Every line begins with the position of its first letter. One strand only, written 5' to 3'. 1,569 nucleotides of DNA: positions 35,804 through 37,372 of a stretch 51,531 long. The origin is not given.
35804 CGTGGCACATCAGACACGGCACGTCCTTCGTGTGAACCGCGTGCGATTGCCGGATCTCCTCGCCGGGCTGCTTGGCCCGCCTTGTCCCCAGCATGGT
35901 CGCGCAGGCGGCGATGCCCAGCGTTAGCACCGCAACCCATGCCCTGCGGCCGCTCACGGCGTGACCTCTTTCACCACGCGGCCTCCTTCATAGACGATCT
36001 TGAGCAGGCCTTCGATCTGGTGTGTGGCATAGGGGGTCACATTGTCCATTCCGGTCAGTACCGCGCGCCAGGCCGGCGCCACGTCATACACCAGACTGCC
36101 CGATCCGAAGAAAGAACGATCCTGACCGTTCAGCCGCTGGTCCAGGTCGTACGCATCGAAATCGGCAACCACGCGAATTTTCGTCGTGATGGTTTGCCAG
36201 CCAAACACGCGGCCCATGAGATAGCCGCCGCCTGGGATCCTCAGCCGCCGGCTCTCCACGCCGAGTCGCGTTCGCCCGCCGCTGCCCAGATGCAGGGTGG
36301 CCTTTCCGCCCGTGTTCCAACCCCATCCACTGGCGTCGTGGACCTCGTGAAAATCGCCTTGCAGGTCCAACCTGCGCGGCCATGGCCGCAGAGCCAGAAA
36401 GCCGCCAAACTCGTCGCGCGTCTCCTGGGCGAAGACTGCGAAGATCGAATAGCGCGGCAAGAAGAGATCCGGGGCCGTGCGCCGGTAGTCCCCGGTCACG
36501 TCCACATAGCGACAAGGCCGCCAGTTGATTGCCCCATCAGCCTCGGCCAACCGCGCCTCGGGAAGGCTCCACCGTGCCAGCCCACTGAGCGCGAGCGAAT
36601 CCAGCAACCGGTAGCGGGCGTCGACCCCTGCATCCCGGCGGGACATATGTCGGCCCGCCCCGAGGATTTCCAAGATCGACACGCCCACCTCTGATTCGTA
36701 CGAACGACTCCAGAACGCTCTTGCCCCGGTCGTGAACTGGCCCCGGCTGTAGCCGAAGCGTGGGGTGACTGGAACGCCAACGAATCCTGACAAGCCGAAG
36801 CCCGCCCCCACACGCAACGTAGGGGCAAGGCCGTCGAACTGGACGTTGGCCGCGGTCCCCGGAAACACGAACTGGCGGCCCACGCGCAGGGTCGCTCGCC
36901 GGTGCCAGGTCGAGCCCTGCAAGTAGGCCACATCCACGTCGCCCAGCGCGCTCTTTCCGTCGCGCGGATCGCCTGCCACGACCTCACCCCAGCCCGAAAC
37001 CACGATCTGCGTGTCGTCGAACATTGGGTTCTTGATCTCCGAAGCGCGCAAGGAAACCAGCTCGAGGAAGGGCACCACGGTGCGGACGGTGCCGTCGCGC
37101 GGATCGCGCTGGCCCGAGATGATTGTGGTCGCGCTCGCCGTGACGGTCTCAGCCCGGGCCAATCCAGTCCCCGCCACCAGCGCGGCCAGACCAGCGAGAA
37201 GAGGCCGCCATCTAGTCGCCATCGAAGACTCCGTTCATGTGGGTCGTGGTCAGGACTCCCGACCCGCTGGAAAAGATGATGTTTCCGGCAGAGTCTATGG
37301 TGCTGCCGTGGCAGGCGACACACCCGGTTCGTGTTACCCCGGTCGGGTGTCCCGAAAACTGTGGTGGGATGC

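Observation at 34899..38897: Cytochrome / beta-barrel / cytochrome operon: a porin-cytochrome-type outer-membrane electron conduit with non-canonical parts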

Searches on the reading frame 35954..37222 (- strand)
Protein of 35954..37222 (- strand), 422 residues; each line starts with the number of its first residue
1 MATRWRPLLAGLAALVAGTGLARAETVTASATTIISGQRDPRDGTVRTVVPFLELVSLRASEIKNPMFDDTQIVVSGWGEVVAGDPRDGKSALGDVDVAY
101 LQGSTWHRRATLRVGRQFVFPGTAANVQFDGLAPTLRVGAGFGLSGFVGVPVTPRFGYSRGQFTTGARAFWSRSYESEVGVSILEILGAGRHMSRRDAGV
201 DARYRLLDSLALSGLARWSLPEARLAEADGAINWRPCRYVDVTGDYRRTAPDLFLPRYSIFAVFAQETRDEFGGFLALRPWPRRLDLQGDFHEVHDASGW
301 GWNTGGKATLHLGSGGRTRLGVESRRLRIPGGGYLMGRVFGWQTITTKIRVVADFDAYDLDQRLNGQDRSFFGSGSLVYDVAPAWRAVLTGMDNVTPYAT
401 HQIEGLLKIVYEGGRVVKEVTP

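Call 4: search_protein_families(library=pfam, proteins=[window:35954-37222:-], max_evalue=1)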
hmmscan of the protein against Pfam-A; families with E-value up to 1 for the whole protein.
window:35954-37222:- (422 aa): 0 families

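Call 5: search_protein_families(library=ncbifam, proteins=[window:35954-37222:-], max_evalue=1)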
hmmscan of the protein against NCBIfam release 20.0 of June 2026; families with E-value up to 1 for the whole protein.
window:35954-37222:- (422 aa): 0 families

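Call 6: find_homologous_proteins(query=window:35954-37222:-, max_evalue=0.001)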
Query window:35954-37222:- (422 aa): 160 proteins with E <= 0.001 among 8000 candidates; the best 120 are listed.
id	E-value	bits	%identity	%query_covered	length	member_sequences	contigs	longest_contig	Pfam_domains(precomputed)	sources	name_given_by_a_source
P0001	3.7e-279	944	99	100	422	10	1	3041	-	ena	-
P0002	1.2e-248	843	89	95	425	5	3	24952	-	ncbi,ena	-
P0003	1.1e-246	837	88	99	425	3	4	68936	-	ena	-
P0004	7.2e-246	834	88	99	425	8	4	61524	-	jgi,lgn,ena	jgi:hypothetical protein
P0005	1.6e-244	830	87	99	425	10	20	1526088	-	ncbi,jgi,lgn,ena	ncbi:MAG: hypothetical protein ABSF35_00825 [Polyangia bacterium]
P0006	2.5e-243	826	86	100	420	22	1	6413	-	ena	-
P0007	2.0e-242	823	86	100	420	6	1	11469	-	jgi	jgi:hypothetical protein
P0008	5.0e-241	818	86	100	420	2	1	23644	-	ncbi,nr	ncbi:MAG TPA: hypothetical protein VJ860_04240 [Polyangia bacterium]|nr:hypothetical protein [Polyan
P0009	1.6e-240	817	86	99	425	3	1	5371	-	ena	-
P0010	2.2e-240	816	85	100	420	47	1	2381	-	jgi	jgi:hypothetical protein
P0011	3.0e-240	816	86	97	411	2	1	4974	-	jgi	jgi:hypothetical protein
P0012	3.1e-240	816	87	94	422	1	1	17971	-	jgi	jgi:hypothetical protein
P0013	2.8e-239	813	85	100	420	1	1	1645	-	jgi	-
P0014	3.4e-238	809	87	97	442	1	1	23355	-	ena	-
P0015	5.3e-236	802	83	100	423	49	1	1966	-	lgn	-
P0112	2.5e-90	322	45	92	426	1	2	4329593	-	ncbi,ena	-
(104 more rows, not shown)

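Call 7: search_solved_structures(query=window:35954-37222:-, max_evalue=10)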
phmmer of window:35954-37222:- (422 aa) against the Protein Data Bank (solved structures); distinct sequences matched with E-value up to 10: 0.

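Call 10: find_related_loci(query=A1, collection=genome_contigs, flank=8000)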
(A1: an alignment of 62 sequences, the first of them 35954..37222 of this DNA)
Query A1 (422 aa) in genome_contigs; peptide patterns used: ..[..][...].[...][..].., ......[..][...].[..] (x = any residue, [..] = any of these).
111 stretches matched a pattern; 49 encode a relative of the query (tblastn E <= 1e-3); 49 distinct loci.
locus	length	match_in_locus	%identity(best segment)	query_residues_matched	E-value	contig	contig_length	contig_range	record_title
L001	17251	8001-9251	87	6-422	0e+0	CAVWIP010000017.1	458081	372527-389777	MAG: uncultured delta proteobacterium isolate MFD02138.bin.2.6 genome assembly, contig: contig_8249, whole genome shotgu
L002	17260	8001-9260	86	1-422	0e+0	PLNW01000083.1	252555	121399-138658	MAG: Myxococcales bacterium isolate fen_1158 73.20120800_E1D.7_contig_1012, whole genome shotgun sequence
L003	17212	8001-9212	88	19-422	0e+0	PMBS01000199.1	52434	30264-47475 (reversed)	MAG: Myxococcales bacterium isolate fen_1144 73.20120700_E3M.35_contig_19792, whole genome shotgun sequence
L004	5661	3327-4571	84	6-422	0e+0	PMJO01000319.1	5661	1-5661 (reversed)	MAG: Myxococcales bacterium isolate fen_1125 73.20120600_E2D.64_contig_108806, whole genome shotgun sequence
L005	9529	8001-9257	86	1-421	0e+0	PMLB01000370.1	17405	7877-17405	MAG: Myxococcales bacterium isolate fen_1121 73.20120600_E1D.21_contig_5811, whole genome shotgun sequence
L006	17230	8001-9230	86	12-421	0e+0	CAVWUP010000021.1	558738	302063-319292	MAG: uncultured delta proteobacterium isolate MFD01689.bin.1.110 genome assembly, contig: contig_19018, whole genome sho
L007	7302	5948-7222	53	6-422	9e-136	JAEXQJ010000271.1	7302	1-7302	MAG: Proteobacteria bacterium isolate OH_HBrB_216 k127_1137804, whole genome shotgun sequence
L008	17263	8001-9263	47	2-422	2e-112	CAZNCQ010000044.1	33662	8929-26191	MAG TPA_asm: uncultured Myxococcales bacterium isolate binchicken_co54_362 genome assembly, contig: NODE_2199_length_336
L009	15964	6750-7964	48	22-422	2e-111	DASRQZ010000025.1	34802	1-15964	MAG TPA_asm: Polyangia bacterium isolate SMAG_U4460 k141_3005869, whole genome shotgun sequence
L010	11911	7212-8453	46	5-420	9e-107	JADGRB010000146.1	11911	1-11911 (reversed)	MAG: Proteobacteria bacterium isolate Chersky.8_6 contig-100_348, whole genome shotgun sequence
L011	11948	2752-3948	46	23-421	6e-104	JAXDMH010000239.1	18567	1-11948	MAG: Myxococcales bacterium isolate BP_637 scaffold_2428786, whole genome shotgun sequence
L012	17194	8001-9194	47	25-422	5e-101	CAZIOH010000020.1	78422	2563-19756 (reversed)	MAG TPA_asm: uncultured Myxococcales bacterium isolate binchicken_co54_403 genome assembly, contig: NODE_454_length_7842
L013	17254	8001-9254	43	1-420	2e-100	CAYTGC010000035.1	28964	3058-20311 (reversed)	MAG TPA_asm: uncultured Myxococcales bacterium isolate SRP189682_co2_104 genome assembly, contig: NODE_2061_length_28964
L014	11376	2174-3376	44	23-422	5e-100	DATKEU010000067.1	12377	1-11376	MAG TPA_asm: Polyangia bacterium isolate SMAG_U14507 k141_662442, whole genome shotgun sequence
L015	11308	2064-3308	44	10-419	6e-99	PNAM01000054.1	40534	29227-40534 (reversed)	MAG: Myxococcales bacterium isolate palsa_1104 73.20110800_P1D.52_contig_1544, whole genome shotgun sequence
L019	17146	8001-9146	45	25-412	4e-93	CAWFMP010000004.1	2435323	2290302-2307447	MAG: uncultured delta proteobacterium isolate MFD06435.bin.2.192 genome assembly, contig: contig_37184, whole genome sho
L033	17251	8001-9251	38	23-420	5e-69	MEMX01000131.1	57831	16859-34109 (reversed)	MAG: Anaeromyxobacter sp. RBG_16_69_14 RBG_16_scaffold_6579, whole genome shotgun sequence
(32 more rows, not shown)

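Call 18: predict_structure(alignment_id=A1)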
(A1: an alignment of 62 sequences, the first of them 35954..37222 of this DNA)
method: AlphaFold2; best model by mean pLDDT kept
length: 422 residues; sequences in the alignment: 62
mean_pLDDT: 85.4   pTM: 0.72
mean pLDDT of the five models: 85.4, 85.1, 84.9, 84.8, 83.3
residues with pLDDT >= 90: 219; 70-90: 144; 50-70: 43; < 50: 16
segments of 3 or more residues with pLDDT < 50: 253-265
pLDDT, mean of each block of 10 residues (from residue 1): 68 70 72 75 70 84 85 87 73 83 91 93 82 95 96 69 93 95 87 79 97 94 91 96 94 46 60 96 90 92 97 87 96 96 95 98 93 97 93 91 89 63 47
secondary structure, 60 per line:
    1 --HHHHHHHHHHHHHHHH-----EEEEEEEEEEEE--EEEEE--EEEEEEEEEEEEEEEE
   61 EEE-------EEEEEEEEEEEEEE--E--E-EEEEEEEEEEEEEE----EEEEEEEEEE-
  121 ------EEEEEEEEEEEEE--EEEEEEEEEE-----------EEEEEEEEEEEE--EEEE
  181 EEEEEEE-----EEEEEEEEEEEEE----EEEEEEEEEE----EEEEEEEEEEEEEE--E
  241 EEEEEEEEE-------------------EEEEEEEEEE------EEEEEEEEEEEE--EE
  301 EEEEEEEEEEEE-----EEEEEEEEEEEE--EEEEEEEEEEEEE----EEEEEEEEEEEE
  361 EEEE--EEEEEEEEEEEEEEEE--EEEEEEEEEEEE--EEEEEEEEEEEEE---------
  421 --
elements in order: H3-18 E24-35 E38-42 E45-63 E71-84 E92-105 E110-119 E127-139 E142-151 E163-174 E177-187 E193-205 E210-219 E224-237 E240-249 E269-278 E285-296 E299-312 E318-329 E332-344 E349-364 E367-382 E385-396 E399-411

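Call 21: fold_search(model_id=the predicted structure, library=pdb)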
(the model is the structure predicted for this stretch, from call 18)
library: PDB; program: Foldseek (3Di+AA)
matches with E <= 10: 771; with E <= 0.001: 80
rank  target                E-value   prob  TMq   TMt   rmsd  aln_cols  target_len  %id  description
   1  2vqi_B                3.8e-08  1.00  0.39  0.36  15.3       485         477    9  Structure of the P pilus usher (PapC) translocation pore (released 2008-05-27)
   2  7lhg_C                9.9e-07  1.00  0.45  0.26  16.8       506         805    9  Cryo-EM structure of E. coli P pilus tip assembly intermediate PapC-PapD-PapK-PapG in the first conformation (released 2021-08-11)
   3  9fy9_D                2.3e-06  1.00  0.40  0.27  19.7       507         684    7  Cryo-EM structure of the type 1 chaperone-usher pilus FimD-tip complex (FimDHGFC) - Conformer 1 (released 2025-06-04)
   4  2vqi_A                3.0e-06  1.00  0.42  0.39  11.7       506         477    7  Structure of the P pilus usher (PapC) translocation pore (released 2008-05-27)
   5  9fw9_D                6.1e-06  1.00  0.51  0.34  10.0       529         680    8  Cryo-EM structure of the type 1 pilus assembly platform as part of the FimA-bound chaperone-usher pilus complex (FimDH (released 2025-06-04)
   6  5ldt_A                6.1e-06  1.00  0.40  0.41  13.1       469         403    9  Crystal Structures of MOMP from Campylobacter jejuni (released 2016-10-26)
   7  3rfz_B                1.1e-05  1.00  0.42  0.26  15.3       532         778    8  Crystal structure of the FimD usher bound to its cognate FimC:FimH substrate (released 2011-06-01)
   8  9fx8_D                1.7e-05  1.00  0.54  0.37   7.5       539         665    7  Cryo-EM structure of the FimI-bound type 1 pilus assembly platform complex - Local refinement (released 2025-06-04)
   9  3rfz_E                1.7e-05  1.00  0.49  0.30  14.7       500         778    8  Crystal structure of the FimD usher bound to its cognate FimC:FimH substrate (released 2011-06-01)
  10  3ohn_A                1.7e-05  1.00  0.48  0.44  12.1       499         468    9  Crystal structure of the FimD translocation domain (released 2011-06-01)
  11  5dl8_A                2.1e-05  1.00  0.38  0.40   9.8       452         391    8  Crystal structure of Acinetobacter baumannii OccAB4 (released 2016-02-03)
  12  5ldv                  2.4e-05  1.00  0.38  0.39  11.7       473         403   10  Crystal Structures of MOMP from Campylobacter jejuni (released 2016-10-26)
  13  3ohn_B                2.4e-05  1.00  0.37  0.35  13.5       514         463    8  Crystal structure of the FimD translocation domain (released 2011-06-01)
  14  9bog_D                2.6e-05  1.00  0.44  0.26  15.7       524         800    7  Structural basis for adhesin secretion by the outer-membrane usher in type 1 pili (released 2024-10-09)
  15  3syb                  2.8e-05  1.00  0.40  0.41   9.0       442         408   11  Crystal structure of Pseudomonas aeruginosa OccD3 (OpdP) (released 2012-02-08)
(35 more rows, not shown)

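Call 25: search_solved_structures(query=A1, max_evalue=10)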
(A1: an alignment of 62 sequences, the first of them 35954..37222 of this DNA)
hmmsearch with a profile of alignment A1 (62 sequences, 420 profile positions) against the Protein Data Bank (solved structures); distinct sequences matched with E-value up to 10: 0.

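Call 36: find_homologous_proteins(query=L033:8001-9251:+, max_evalue=0.001)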
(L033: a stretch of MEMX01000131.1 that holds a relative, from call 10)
Query L033:8001-9251:+ (417 aa): 173 proteins with E <= 0.001 among 8000 candidates; the best 120 are listed.
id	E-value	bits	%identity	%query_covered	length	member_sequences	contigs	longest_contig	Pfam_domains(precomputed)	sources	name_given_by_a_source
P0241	5.2e-266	900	97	100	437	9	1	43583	-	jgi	jgi:hypothetical protein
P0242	1.3e-237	806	86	100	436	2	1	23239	-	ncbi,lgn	-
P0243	2.5e-216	736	78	100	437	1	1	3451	-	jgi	jgi:hypothetical protein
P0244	3.8e-215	732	78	97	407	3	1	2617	-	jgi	-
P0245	3.7e-212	723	76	100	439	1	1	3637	-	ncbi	-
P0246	6.6e-209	712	75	100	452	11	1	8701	-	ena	-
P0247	3.3e-205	700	73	100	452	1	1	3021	-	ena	-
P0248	4.2e-204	696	74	100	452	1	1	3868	-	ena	-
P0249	1.8e-201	687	74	100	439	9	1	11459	-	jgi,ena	-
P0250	3.3e-196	670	70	100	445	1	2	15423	-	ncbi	-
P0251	3.4e-195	667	71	100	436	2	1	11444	-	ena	-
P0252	2.5e-191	654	68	100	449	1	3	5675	-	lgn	-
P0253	5.1e-188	643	70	97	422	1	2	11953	-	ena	-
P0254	4.7e-186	637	70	100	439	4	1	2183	-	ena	-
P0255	7.6e-186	636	69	100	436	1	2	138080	-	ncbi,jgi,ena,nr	ncbi:MAG TPA: hypothetical protein VLV17_00205 [Anaeromyxobacteraceae bacterium]|nr:hypothetical pro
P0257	1.2e-182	625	67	100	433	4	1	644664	-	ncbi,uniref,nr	ncbi:hypothetical protein AMYX_06140 [Anaeromyxobacter diazotrophicus]|uniref:Alginate export domain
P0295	9.4e-122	425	52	100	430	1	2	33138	-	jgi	jgi:hypothetical protein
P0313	1.4e-114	401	48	98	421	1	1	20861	-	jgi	jgi:hypothetical protein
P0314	2.1e-114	401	49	98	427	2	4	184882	-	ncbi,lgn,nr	ncbi:MAG: hypothetical protein HZB56_22275 [Deltaproteobacteria bacterium]|nr:hypothetical protein [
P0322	7.4e-108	379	49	100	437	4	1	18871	-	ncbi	ncbi:MAG TPA: hypothetical protein VH880_00060 [Anaeromyxobacteraceae bacterium]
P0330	2.3e-100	354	47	100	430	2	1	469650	-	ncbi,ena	-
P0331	5.5e-100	353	46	100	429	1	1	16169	-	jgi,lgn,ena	-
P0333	3.9e-91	324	42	100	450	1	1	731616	-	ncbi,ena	-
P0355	5.8e-78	281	40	99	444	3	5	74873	-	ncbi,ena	ncbi:MAG TPA: hypothetical protein VF912_07325 [Anaeromyxobacter sp.]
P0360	6.8e-77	277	41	98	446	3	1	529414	-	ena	-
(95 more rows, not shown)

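Call 37: list_cluster_members(proteins=[P0257, P0314, P0330, P0295, P0313, P0331, P0322, P0360, P0333, P0355])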
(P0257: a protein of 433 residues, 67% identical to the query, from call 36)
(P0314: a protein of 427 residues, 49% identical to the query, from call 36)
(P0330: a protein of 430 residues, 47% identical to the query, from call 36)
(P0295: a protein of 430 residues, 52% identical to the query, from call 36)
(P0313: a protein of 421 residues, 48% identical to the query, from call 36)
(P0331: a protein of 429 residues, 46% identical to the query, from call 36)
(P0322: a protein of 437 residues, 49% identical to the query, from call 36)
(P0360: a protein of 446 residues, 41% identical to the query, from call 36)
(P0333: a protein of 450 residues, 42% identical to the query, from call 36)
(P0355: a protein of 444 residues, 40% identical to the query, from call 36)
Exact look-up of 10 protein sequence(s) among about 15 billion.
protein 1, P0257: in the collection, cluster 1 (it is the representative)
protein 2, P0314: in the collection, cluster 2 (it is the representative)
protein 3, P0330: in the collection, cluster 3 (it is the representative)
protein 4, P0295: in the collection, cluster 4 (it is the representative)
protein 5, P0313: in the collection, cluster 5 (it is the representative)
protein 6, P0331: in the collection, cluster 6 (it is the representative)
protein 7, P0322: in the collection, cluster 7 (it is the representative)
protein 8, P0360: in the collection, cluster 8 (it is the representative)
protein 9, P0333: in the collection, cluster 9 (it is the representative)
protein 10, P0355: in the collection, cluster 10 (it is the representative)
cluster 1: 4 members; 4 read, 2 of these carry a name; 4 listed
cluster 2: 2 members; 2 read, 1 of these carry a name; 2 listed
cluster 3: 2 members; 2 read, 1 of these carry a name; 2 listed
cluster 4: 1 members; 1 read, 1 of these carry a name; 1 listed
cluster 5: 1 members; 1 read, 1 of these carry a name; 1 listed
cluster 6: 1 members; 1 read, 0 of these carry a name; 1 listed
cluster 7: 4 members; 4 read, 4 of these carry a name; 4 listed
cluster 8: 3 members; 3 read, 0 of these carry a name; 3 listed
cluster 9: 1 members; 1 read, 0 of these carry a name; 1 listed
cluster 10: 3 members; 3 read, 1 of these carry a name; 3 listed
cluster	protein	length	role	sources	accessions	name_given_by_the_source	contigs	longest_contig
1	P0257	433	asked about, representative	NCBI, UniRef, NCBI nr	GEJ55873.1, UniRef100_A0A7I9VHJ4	hypothetical protein AMYX_06140 [Anaeromyxobacter diazotrophicus] | Alginate export domain-containing protein n=2 Tax=Anaeromyxobacter diazotrophicus ...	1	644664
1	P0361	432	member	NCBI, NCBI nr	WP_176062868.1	hypothetical protein [Anaeromyxobacter diazotrophicus]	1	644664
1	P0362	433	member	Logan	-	-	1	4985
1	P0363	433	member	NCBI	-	-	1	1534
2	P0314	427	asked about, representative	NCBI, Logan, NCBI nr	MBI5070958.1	MAG: hypothetical protein HZB56_22275 [Deltaproteobacteria bacterium] | hypothetical protein [Deltaproteobacteria bacterium]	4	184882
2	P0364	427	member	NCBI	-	-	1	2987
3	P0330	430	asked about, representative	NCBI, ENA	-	-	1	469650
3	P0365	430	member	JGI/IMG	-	hypothetical protein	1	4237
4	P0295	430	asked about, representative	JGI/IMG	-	hypothetical protein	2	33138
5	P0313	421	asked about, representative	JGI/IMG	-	hypothetical protein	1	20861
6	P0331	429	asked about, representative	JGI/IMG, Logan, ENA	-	-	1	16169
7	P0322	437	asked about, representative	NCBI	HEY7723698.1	MAG TPA: hypothetical protein VH880_00060 [Anaeromyxobacteraceae bacterium]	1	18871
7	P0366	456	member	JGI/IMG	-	hypothetical protein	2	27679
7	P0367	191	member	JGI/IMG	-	hypothetical protein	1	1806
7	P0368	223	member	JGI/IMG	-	hypothetical protein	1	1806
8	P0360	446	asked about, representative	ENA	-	-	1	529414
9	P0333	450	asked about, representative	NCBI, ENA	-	-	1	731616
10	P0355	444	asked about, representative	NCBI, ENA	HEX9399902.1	MAG TPA: hypothetical protein VF912_07325 [Anaeromyxobacter sp.]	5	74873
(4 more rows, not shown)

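Call 39: find_encoding_contigs(protein=P0257, flank=10000, max_places=2)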
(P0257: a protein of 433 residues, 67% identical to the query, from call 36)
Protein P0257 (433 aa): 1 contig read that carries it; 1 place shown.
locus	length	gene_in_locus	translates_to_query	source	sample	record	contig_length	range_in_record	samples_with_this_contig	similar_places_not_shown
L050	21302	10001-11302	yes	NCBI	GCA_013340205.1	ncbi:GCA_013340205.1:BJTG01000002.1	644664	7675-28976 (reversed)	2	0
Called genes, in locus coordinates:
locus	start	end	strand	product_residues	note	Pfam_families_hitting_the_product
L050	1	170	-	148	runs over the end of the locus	PF00572:Ribosomal_L13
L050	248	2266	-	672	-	PF00580:UvrD-helicase, PF13245:AAA_19, PF13604:AAA_30 (faint), PF01443:Viral_helicase1 (faint), PF13361:UvrD_C, PF13538:UvrD_C_2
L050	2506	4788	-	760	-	PF02743:dCache_1, PF17203:sCache_3_2 (faint), PF00672:HAMP, PF00512:HisKA (weak), PF02518:HATPase_c, PF00072:Response_reg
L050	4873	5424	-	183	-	PF06080:DUF938, PF13489:Methyltransf_23, PF05175:MTS (weak), PF08242:Methyltransf_12, PF13649:Methyltransf_25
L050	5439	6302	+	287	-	PF01551:Peptidase_M23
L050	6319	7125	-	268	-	PF00459:Inositol_P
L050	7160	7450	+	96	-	-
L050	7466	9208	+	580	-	PF00850:Hist_deacetyl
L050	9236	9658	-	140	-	PF00578:AhpC-TSA, PF08534:Redoxin, PF00085:Thioredoxin (weak), PF13905:Thioredoxin_8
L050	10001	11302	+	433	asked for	-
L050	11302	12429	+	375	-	PF02085:Cytochrom_CIII (faint), PF14522:Cytochrome_C7 (faint), PF22113:Mtrc-MtrF_II-IV_dom (weak), PF14537:Cytochrom_c3_2 (faint)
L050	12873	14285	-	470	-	PF01225:Mur_ligase, PF08245:Mur_ligase_M, PF02875:Mur_ligase_C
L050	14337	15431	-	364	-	PF00144:Beta-lactamase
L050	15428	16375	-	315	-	PF02016:Peptidase_S66, PF17676:Peptidase_S66C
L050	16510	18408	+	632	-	PF16177:ACAS_N, PF00501:AMP-binding, PF13193:AMP-binding_C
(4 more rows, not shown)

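Call 48: search_protein_representatives(alignment_id=A1)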
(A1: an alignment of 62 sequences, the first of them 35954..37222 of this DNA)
Query: 62 sequences, 420 profile positions. Proteins with E-value up to 0.001 (for the whole library): 970; up to 1e-10: 673; up to 1e-30: 276. The best 150 are listed.
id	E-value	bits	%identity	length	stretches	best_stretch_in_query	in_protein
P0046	1.2e-185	633.7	-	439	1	5-420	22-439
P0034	2.5e-168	576.7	-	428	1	5-417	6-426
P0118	4.1e-168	575.9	-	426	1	8-419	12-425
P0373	5.3e-160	549.2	-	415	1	2-418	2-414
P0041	1.5e-159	547.7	-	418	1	9-417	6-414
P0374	9.0e-159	545.2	-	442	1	8-419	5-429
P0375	3.4e-149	513.6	-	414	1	11-418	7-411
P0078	5.0e-148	509.8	-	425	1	9-419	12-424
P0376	6.5e-148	509.4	-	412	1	11-419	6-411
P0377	1.4e-147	508.2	-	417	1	8-419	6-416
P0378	4.5e-146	503.3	-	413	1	11-418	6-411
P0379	2.4e-145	500.9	-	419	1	8-418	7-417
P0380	7.8e-144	496.0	-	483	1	32-416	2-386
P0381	2.7e-143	494.2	-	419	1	1-418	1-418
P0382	4.2e-142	490.2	-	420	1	6-418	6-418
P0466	3.4e-64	233.6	-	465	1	6-418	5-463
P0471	2.4e-61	224.2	-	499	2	159-411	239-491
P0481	3.0e-56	207.4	-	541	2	164-409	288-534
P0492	6.8e-52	193.1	-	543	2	163-408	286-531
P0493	7.2e-52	193.0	-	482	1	8-409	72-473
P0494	8.0e-52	192.9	-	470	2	163-413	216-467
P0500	1.4e-50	188.8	-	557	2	161-412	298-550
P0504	3.3e-49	184.2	-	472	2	164-411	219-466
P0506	1.2e-48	182.4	-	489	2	160-418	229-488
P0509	2.6e-48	181.3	-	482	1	9-409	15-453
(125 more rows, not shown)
